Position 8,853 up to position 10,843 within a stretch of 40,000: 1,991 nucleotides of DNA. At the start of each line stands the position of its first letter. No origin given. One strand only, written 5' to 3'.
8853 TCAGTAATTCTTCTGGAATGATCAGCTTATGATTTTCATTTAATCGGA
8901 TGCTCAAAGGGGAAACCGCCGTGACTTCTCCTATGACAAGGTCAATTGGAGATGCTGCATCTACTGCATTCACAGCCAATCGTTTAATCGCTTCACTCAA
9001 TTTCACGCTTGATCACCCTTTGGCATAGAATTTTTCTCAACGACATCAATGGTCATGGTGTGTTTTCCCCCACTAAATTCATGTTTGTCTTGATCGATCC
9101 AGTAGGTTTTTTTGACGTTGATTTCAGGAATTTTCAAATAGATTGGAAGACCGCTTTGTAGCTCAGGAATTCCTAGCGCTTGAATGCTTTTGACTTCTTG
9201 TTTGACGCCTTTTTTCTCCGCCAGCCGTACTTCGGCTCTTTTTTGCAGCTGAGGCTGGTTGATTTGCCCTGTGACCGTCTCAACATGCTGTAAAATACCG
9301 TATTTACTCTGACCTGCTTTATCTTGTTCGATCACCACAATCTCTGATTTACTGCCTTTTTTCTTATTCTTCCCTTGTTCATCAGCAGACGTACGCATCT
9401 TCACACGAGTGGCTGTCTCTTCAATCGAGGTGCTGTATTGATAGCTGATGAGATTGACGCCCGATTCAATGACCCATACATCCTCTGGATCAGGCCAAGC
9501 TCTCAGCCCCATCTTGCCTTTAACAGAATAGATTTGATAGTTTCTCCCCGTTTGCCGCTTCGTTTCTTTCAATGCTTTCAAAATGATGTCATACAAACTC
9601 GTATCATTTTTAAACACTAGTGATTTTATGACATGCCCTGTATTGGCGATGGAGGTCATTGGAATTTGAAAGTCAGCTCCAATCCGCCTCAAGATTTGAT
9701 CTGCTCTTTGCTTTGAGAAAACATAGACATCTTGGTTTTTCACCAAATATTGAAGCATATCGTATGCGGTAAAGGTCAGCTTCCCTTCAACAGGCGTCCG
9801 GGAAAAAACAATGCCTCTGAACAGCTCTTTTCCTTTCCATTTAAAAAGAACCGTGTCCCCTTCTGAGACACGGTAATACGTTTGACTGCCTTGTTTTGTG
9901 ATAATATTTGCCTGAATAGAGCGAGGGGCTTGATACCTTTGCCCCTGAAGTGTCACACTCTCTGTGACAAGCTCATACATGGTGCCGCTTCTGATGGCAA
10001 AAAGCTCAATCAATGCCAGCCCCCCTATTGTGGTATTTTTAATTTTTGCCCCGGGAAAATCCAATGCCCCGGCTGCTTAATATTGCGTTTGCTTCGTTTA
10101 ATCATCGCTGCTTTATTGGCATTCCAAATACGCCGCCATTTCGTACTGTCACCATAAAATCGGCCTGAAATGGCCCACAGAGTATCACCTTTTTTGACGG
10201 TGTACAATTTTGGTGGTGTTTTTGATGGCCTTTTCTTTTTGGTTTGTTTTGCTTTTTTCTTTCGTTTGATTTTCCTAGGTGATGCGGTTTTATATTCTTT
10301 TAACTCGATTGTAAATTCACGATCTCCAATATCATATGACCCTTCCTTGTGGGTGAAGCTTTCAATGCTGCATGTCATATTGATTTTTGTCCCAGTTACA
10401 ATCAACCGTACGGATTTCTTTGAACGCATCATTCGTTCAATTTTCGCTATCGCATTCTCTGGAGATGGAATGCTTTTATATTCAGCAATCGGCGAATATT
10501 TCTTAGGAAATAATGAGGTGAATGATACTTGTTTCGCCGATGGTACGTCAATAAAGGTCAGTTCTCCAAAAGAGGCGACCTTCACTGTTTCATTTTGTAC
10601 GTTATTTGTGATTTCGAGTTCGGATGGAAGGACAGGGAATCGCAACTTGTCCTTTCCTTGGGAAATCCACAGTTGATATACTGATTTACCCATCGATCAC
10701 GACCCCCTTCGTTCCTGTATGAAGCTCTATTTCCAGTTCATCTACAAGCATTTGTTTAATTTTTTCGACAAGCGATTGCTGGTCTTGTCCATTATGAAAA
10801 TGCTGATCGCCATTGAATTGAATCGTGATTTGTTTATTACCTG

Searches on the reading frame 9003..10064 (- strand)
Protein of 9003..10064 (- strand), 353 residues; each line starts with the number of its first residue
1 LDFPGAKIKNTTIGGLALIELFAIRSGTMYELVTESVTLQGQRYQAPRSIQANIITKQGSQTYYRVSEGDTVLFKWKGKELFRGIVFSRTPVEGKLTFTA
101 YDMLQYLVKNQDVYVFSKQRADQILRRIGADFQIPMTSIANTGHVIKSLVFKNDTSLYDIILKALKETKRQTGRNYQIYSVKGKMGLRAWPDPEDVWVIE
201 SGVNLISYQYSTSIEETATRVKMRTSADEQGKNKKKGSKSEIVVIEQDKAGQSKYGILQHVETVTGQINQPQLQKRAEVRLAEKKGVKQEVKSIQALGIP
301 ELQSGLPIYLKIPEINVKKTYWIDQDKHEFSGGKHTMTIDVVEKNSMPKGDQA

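Call 22: search_protein_families(library=pfam, proteins=[window:9003-10064:-], max_evalue=0.001)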
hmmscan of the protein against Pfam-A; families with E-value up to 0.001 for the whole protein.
window:9003-10064:- (353 aa): 1 family
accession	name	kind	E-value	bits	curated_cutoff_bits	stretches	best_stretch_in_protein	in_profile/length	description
PF24032.1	YQBQ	-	4.7e-83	279.4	27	1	37-341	1-293/294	YQBQ-like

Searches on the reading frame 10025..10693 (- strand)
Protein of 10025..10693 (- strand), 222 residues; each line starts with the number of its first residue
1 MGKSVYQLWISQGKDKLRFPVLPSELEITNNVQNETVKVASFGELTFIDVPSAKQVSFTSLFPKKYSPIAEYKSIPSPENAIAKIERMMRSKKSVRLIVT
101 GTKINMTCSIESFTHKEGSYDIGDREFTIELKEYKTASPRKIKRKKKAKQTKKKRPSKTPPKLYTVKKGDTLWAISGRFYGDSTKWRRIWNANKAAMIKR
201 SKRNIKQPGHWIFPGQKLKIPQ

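Call 22: search_protein_families(library=pfam, proteins=[window:10025-10693:-], max_evalue=0.001)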
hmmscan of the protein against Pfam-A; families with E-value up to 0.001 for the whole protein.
window:10025-10693:- (222 aa): 2 families
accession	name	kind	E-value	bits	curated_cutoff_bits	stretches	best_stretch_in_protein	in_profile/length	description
PF01476.26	LysM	-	1.1e-10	41.8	20.9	1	164-221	1-43/43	LysM domain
PF21821.3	Dit_like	-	1.8e-06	28.5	24.2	1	56-142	37-124/127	Dit-like phage tail protein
